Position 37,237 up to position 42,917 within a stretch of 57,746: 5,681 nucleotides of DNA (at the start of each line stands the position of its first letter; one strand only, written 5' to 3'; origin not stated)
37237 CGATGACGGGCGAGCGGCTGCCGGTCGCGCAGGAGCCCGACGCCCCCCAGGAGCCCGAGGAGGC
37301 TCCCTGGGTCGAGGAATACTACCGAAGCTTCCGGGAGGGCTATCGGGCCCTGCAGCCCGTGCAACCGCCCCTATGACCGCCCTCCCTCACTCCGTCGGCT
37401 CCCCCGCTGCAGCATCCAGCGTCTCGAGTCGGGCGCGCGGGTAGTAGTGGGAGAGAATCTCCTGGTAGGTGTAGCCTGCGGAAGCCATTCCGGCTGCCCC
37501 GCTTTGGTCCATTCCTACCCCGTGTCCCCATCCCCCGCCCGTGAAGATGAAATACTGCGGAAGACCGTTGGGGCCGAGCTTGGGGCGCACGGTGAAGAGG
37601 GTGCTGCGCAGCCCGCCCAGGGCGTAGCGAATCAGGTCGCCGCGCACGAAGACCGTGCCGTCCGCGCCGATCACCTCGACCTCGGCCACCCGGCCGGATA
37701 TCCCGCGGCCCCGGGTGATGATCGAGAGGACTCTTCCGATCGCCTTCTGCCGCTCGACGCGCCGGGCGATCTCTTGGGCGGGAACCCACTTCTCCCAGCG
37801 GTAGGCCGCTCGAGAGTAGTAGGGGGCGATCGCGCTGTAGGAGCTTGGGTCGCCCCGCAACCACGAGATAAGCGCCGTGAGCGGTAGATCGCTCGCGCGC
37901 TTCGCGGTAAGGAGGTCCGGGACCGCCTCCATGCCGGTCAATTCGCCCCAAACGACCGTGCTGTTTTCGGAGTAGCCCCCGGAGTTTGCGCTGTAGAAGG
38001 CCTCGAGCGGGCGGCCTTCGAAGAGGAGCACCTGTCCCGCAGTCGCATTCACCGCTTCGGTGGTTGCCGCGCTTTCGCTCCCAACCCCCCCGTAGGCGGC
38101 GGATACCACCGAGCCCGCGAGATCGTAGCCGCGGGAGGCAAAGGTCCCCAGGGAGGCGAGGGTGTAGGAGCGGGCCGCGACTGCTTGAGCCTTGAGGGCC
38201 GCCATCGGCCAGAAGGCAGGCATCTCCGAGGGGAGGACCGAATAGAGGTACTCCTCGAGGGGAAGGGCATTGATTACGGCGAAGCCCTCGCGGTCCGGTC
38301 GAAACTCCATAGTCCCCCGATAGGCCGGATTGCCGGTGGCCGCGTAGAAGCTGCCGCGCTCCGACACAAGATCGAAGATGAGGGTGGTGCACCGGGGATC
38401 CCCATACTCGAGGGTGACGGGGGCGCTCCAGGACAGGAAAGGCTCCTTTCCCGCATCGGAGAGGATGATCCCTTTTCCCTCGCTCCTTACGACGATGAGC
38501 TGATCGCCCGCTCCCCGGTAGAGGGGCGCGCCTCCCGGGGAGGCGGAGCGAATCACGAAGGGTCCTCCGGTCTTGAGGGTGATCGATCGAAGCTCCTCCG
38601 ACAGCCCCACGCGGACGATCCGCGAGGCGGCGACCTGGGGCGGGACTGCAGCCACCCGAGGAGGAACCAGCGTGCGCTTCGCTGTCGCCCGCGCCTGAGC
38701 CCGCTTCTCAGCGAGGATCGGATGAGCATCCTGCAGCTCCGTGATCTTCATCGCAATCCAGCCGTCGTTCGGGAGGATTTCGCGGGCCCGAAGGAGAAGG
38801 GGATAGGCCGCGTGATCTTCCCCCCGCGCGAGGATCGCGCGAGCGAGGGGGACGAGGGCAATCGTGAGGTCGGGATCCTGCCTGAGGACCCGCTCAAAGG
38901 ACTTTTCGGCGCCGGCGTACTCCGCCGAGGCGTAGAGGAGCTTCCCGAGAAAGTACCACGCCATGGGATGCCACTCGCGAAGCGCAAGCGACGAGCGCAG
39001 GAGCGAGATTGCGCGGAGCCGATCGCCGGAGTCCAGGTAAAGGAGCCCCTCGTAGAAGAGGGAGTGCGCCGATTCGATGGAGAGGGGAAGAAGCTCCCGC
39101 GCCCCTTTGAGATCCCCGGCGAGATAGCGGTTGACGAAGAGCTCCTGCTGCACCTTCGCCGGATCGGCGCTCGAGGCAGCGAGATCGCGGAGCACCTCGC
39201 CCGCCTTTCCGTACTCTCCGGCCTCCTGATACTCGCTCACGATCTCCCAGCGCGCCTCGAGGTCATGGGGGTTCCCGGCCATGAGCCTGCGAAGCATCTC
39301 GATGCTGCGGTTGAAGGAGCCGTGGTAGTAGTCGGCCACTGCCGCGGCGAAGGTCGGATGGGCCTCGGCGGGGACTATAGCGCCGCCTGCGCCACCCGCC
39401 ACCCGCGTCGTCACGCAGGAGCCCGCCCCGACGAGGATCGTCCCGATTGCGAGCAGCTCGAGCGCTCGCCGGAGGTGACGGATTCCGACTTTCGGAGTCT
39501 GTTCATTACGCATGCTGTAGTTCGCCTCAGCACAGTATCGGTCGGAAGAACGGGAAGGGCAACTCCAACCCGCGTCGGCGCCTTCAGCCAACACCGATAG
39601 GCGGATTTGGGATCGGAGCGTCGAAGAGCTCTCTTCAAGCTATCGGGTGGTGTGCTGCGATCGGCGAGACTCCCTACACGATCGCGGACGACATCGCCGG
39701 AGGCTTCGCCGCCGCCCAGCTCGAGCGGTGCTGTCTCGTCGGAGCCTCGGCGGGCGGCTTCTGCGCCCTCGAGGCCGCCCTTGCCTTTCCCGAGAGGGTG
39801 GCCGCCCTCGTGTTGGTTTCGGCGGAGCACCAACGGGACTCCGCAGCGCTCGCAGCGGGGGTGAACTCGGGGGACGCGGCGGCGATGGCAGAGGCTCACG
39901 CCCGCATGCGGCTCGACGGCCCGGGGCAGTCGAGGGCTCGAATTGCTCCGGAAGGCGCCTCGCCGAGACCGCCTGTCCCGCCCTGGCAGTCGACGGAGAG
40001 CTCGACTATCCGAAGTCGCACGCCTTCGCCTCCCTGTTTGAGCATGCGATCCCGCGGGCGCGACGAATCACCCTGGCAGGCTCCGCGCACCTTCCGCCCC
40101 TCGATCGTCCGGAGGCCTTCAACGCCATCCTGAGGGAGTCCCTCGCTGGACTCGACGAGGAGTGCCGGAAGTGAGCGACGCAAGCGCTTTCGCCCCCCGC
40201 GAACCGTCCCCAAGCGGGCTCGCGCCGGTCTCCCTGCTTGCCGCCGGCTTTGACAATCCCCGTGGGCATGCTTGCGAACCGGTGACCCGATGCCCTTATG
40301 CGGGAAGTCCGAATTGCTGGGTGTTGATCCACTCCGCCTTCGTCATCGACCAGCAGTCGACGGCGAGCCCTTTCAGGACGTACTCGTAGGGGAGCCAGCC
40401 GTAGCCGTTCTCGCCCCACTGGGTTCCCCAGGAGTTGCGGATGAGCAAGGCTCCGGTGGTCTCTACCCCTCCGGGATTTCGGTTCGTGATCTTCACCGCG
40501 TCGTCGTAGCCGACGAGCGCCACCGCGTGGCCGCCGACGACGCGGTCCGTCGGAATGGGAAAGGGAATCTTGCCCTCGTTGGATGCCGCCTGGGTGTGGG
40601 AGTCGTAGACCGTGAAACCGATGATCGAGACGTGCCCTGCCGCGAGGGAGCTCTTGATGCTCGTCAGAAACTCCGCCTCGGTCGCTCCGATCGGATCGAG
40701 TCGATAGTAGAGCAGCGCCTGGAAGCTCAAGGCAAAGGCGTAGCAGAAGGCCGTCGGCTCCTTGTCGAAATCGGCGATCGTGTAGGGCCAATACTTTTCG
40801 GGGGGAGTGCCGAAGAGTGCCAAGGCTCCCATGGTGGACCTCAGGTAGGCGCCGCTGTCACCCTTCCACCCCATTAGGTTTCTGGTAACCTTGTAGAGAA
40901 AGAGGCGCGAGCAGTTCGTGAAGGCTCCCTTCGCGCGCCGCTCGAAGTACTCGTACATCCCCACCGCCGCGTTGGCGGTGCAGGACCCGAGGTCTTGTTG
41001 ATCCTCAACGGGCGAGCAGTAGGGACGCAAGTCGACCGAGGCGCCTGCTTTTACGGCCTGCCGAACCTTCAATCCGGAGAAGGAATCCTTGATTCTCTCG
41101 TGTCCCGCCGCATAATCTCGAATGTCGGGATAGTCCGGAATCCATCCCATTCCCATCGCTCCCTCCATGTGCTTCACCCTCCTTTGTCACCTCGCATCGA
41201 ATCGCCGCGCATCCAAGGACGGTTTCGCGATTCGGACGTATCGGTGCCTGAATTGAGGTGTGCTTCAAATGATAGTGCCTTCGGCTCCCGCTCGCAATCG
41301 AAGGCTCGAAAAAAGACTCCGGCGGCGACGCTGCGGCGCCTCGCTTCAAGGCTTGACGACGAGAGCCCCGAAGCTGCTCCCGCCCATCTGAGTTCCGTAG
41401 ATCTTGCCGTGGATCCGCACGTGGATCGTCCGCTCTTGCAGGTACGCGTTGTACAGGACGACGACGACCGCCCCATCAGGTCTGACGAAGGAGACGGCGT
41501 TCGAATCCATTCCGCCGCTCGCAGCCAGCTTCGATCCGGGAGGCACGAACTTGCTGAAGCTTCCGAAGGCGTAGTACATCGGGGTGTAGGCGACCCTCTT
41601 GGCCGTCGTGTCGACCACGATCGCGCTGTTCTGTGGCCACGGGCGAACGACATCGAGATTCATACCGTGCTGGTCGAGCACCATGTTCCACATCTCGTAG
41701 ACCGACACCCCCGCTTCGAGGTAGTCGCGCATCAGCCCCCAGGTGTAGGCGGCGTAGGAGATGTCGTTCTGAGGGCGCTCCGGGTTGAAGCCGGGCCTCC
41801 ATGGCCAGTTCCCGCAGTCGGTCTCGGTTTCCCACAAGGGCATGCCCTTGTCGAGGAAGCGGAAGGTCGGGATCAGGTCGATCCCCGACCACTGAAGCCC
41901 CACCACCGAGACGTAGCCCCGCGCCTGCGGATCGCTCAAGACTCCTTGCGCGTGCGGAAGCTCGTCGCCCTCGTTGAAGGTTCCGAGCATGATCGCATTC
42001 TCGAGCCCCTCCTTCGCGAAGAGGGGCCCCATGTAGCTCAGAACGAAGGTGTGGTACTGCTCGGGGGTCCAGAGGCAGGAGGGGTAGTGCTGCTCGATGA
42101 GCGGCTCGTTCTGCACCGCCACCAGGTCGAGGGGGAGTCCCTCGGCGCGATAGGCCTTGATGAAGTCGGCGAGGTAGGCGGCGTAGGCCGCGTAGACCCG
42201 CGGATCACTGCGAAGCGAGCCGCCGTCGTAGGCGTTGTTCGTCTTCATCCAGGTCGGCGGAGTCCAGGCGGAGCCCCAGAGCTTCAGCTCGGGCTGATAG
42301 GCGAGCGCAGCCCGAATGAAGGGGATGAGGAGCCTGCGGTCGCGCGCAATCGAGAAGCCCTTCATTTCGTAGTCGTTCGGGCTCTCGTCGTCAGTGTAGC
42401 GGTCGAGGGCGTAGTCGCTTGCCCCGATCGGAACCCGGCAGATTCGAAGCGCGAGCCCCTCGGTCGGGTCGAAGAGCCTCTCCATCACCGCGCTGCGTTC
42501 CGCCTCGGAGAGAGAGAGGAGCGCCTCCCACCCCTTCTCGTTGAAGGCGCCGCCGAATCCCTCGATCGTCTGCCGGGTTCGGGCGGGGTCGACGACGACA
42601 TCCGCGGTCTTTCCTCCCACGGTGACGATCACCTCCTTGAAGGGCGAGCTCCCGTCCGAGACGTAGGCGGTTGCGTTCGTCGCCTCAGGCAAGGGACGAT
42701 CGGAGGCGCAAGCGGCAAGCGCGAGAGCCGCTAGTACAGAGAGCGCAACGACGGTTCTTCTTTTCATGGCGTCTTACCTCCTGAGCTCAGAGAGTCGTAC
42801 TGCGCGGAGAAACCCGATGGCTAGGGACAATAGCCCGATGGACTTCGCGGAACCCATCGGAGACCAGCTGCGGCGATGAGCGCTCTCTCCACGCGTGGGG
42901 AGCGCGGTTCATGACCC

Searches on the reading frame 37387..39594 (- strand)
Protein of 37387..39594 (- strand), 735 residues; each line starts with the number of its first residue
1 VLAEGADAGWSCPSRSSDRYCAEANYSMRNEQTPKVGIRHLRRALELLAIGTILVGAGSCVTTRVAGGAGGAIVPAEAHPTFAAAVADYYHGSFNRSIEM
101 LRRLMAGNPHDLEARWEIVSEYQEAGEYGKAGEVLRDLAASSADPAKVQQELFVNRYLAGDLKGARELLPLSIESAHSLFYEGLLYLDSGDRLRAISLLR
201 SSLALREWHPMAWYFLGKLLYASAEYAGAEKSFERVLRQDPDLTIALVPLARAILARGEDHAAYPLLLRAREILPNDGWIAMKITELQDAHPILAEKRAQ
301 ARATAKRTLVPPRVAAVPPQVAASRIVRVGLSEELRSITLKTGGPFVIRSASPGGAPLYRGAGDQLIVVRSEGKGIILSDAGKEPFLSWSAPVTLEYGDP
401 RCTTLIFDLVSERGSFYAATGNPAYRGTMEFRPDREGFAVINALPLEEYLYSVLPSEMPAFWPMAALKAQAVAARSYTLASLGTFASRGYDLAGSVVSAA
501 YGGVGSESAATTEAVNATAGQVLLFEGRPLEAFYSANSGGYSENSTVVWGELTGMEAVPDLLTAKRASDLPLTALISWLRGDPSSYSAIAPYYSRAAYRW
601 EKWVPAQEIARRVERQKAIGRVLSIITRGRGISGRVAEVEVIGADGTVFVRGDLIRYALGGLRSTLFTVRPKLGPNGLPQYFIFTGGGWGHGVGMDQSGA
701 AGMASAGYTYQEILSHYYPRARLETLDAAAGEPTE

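Call 19: search_protein_families(library=pfam, max_evalue=0.01, proteins=[window:37387-39594:-])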
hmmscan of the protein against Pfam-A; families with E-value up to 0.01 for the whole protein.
window:37387-39594:- (735 aa): 11 families
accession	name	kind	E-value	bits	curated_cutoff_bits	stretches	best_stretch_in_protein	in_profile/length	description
PF08486.15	SpoIID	-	8.4e-25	87.7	23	1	436-525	3-97/97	Stage II sporulation protein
PF14559.12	TPR_19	-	1.2e-11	45.1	25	3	187-242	2-57/68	Tetratricopeptide repeat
PF13432.12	TPR_16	-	1.4e-07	32.3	32.7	1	182-242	3-63/65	Tetratricopeptide repeat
PF13428.12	TPR_14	-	1.2e-06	29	23.5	1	211-252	2-43/44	Tetratricopeptide repeat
PF12895.13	ANAPC3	-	8.5e-06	26.4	27.2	1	168-235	15-81/82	Anaphase-promoting complex, cyclosome, subunit 3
PF13176.12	TPR_7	-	0.0001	22.6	27.9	0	212-242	1-31/36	Tetratricopeptide repeat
PF07719.23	TPR_2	-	0.00011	22.5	27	1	211-242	2-33/34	Tetratricopeptide repeat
PF23914.1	TPR_CcmH_CycH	-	0.00013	22.3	42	1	199-261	39-101/158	Cytochrome c-type biogenesis protein H TPR domain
PF24575.1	TPR_Slam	-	0.00037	21.3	35.2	0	212-263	49-100/104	Surface lipoprotein assembly modifier, N-terminal TPR repeats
PF00515.34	TPR_1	-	0.00072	19.7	27.8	1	212-242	3-33/34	Tetratricopeptide repeat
PF13181.12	TPR_8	-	0.0029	18.1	25.7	0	212-242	3-33/34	Tetratricopeptide repeat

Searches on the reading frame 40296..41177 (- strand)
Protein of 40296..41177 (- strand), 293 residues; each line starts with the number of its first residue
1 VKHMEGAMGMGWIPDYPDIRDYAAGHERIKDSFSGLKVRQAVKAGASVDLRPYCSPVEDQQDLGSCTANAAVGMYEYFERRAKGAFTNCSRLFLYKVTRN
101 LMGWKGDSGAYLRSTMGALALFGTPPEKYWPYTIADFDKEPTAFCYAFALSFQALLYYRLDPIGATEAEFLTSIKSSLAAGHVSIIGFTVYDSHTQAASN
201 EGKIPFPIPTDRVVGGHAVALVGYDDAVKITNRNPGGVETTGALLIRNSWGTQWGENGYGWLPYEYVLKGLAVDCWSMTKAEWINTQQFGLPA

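Call 19: search_protein_families(library=pfam, max_evalue=0.01, proteins=[window:40296-41177:-])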
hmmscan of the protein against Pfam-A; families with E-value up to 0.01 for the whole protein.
window:40296-41177:- (293 aa): 1 family
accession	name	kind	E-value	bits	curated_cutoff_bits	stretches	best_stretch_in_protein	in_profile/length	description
PF00112.29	Peptidase_C1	-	1.7e-11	45.1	20.7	1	47-261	4-201/220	Papain family cysteine protease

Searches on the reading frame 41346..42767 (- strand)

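Call 19: search_protein_families(library=pfam, max_evalue=0.01, proteins=[window:41346-42767:-])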
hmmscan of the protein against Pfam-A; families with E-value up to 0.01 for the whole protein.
window:41346-42767:- (473 aa): 4 families
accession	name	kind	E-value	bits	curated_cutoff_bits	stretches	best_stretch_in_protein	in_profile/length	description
PF02055.22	Glyco_hydro_30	-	1.8e-40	139.5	23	1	68-408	1-348/348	Glycosyl hydrolase family 30 TIM-barrel domain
PF02057.21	Glyco_hydro_59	-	4.6e-09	36.4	27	1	83-363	17-255/294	Glycosyl hydrolase family 59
PF17189.10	Glyco_hydro_30C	-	2.6e-05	24.7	22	1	423-455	18-50/65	Glycosyl hydrolase family 30 beta sandwich domain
PF14587.12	Glyco_hydr_30_2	-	0.005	16.7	27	0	165-223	123-184/364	O-Glycosyl hydrolase family 30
